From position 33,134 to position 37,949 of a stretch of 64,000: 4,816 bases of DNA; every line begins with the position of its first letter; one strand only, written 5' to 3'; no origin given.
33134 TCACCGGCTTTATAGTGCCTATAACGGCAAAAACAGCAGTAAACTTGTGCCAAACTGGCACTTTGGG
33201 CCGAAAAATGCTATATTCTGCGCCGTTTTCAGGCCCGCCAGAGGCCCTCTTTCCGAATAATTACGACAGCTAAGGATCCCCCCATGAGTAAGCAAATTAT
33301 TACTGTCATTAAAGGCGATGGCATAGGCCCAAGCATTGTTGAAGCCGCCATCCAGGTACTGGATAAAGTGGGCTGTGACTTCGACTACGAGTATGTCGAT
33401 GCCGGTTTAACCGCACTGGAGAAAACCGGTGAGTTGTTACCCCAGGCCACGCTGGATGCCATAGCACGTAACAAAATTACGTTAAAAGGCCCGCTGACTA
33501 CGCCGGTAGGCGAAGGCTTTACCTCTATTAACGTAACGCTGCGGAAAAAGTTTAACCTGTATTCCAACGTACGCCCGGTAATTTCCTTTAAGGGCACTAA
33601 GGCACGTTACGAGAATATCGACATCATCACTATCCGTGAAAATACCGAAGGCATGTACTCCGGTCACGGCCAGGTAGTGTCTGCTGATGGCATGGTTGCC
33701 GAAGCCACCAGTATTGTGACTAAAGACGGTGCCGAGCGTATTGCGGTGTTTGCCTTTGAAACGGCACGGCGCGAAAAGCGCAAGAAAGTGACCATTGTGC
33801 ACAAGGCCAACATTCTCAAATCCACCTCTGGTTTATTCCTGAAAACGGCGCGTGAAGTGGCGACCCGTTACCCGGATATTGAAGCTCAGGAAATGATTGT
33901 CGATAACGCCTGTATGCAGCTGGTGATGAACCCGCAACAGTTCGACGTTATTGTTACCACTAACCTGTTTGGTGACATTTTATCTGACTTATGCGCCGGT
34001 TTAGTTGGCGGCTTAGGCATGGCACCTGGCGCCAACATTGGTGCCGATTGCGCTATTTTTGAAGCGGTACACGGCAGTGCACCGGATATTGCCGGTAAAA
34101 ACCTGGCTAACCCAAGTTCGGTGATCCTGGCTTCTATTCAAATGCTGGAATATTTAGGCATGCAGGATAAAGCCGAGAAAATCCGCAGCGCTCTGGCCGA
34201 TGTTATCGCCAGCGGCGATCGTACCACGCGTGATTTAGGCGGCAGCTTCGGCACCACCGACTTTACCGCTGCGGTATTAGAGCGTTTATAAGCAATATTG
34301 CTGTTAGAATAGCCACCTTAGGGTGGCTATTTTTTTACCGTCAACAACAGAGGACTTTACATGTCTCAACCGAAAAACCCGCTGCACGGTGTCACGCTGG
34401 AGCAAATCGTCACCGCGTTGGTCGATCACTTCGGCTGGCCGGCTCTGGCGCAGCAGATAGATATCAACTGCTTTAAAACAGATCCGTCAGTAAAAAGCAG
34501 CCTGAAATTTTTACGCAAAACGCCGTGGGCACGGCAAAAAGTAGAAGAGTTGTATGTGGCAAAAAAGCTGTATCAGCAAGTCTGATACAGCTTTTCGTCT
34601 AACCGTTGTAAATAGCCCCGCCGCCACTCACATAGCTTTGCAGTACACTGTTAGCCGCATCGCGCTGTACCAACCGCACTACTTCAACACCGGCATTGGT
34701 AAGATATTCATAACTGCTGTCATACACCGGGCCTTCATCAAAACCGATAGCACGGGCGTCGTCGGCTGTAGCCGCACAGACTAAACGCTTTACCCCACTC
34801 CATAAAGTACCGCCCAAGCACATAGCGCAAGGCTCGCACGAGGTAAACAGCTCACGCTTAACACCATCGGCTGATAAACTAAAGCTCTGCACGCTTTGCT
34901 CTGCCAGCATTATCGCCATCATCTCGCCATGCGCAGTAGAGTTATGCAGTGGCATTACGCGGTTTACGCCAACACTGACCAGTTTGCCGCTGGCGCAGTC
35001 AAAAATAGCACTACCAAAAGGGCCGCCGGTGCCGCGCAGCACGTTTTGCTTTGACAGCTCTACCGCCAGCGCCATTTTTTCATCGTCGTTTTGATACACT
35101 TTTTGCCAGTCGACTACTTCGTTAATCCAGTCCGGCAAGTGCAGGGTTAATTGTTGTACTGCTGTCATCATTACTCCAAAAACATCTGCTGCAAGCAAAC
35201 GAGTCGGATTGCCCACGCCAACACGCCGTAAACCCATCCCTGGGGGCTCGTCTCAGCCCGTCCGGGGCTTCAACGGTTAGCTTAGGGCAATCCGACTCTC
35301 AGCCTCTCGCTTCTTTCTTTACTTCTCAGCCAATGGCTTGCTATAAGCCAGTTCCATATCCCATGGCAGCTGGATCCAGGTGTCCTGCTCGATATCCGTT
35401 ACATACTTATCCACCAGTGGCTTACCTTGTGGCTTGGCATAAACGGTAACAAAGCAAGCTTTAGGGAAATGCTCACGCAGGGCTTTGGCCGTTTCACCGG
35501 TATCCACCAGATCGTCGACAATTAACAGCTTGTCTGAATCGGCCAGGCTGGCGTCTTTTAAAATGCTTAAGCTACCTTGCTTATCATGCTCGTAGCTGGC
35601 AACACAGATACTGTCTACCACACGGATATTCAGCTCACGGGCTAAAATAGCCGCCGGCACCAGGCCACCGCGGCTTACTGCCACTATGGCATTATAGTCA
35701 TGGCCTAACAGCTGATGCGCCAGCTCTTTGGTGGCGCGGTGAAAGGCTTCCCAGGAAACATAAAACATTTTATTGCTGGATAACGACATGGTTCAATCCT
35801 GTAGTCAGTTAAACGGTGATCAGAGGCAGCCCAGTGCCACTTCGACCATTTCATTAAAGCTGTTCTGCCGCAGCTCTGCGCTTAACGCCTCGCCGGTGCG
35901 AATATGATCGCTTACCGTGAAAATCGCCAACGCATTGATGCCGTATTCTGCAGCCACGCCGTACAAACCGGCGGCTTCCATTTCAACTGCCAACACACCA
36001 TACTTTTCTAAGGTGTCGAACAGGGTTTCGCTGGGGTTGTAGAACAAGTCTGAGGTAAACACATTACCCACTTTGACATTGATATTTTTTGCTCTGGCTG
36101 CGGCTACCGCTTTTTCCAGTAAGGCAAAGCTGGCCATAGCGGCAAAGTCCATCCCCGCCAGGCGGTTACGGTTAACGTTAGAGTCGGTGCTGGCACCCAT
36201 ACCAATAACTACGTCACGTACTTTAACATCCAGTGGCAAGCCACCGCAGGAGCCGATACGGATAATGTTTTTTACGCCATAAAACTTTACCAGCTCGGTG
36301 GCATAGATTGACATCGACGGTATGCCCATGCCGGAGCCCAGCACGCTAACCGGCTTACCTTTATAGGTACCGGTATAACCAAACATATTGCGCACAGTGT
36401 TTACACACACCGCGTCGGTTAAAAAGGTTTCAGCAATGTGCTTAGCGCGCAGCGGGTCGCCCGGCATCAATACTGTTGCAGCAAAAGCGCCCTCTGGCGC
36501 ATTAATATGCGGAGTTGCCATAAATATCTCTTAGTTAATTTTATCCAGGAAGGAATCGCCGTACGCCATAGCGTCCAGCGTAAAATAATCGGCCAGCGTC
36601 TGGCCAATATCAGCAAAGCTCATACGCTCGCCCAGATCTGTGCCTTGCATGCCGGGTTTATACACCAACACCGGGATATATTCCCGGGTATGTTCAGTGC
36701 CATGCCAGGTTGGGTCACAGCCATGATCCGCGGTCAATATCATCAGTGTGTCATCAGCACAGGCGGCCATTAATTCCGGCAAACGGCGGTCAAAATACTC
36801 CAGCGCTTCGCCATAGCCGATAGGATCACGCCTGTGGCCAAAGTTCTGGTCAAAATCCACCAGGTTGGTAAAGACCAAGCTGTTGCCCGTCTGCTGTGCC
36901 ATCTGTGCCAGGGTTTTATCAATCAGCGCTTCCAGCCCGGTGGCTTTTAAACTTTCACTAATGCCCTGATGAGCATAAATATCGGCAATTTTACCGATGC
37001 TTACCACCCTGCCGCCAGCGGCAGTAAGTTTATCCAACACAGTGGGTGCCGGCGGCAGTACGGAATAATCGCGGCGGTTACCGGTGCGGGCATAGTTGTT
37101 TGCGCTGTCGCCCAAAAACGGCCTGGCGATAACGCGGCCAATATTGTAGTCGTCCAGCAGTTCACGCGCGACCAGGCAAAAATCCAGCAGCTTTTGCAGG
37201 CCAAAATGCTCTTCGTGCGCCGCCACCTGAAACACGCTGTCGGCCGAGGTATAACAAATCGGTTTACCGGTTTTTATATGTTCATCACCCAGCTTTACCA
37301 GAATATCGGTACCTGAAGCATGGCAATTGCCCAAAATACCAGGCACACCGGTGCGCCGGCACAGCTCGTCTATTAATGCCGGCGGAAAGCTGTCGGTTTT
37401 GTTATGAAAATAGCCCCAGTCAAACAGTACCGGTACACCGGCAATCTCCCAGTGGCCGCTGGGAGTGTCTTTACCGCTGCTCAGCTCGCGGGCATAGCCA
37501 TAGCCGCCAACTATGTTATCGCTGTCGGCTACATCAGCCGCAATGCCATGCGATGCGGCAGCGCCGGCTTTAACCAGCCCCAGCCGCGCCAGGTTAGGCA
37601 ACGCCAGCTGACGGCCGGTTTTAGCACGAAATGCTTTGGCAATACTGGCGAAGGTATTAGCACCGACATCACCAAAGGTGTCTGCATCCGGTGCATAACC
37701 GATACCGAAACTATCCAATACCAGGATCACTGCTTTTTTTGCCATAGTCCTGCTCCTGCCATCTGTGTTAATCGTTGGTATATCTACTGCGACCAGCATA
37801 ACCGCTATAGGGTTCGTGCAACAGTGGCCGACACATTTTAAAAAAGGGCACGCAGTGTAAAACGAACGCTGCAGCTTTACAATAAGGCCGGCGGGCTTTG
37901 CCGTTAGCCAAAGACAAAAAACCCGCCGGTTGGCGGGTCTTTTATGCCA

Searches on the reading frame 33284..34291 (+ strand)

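Call 59: search_protein_families(library=pfam, proteins=[window:33284-34291:+], max_evalue=0.00001)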
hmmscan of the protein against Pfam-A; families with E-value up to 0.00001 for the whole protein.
window:33284-34291:+ (335 aa): 1 family
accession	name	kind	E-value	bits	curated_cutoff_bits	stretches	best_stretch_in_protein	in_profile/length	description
PF00180.25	Iso_dh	-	1.3e-108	363.9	27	1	6-331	2-348/348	Isocitrate/isopropylmalate dehydrogenase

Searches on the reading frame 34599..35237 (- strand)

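Call 59: search_protein_families(library=pfam, proteins=[window:34599-35237:-], max_evalue=0.00001)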
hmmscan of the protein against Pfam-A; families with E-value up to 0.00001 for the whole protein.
window:34599-35237:- (212 aa): 2 families
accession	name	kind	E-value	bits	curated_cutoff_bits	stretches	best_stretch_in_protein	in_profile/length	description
PF00383.29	dCMP_cyt_deam_1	-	5.8e-14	52.3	25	1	50-155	3-101/102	Cytidine and deoxycytidylate deaminase zinc-binding region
PF14437.12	MafB19-deam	-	9.8e-07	29.2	27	1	79-163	28-108/142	MafB19-like deaminase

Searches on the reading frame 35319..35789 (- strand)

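Call 59: search_protein_families(library=pfam, proteins=[window:35319-35789:-], max_evalue=0.00001)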
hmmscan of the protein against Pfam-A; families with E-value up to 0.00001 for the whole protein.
window:35319-35789:- (156 aa): 1 family
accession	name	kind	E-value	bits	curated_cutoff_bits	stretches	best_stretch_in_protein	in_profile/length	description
PF00156.33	Pribosyltran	-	9.1e-18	64.5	26.3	1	13-149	8-157/158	Phosphoribosyl transferase domain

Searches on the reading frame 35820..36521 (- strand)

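Call 60: search_protein_families(library=pfam, proteins=[window:35820-36521:-], max_evalue=0.00001)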
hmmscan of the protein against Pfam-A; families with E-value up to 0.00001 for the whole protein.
window:35820-36521:- (233 aa): 1 family
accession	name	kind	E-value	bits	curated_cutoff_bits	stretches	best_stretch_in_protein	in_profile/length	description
PF01048.26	PNP_UDP_1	-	7.7e-41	140.4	25.1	1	17-227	3-222/233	Phosphorylase superfamily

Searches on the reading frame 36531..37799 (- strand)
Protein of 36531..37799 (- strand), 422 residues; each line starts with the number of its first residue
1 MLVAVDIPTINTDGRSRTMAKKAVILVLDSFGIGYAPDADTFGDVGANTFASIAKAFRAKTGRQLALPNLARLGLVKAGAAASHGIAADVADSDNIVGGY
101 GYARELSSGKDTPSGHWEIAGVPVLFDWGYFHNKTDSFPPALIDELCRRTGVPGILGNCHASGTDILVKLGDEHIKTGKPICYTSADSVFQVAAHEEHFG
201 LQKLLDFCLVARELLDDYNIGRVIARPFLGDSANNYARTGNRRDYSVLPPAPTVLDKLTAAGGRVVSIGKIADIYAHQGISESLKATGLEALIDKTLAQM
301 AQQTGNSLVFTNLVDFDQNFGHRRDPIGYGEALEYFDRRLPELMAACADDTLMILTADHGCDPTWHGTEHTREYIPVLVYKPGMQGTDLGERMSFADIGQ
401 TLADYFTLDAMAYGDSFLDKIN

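Call 60: search_protein_families(library=pfam, proteins=[window:36531-37799:-], max_evalue=0.00001)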
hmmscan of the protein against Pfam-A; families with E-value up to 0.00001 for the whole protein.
window:36531-37799:- (422 aa): 1 family
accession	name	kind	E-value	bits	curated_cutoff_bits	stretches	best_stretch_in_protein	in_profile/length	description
PF01676.23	Metalloenzyme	-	1e-45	156.7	24.3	1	21-409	1-251/252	Metalloenzyme superfamily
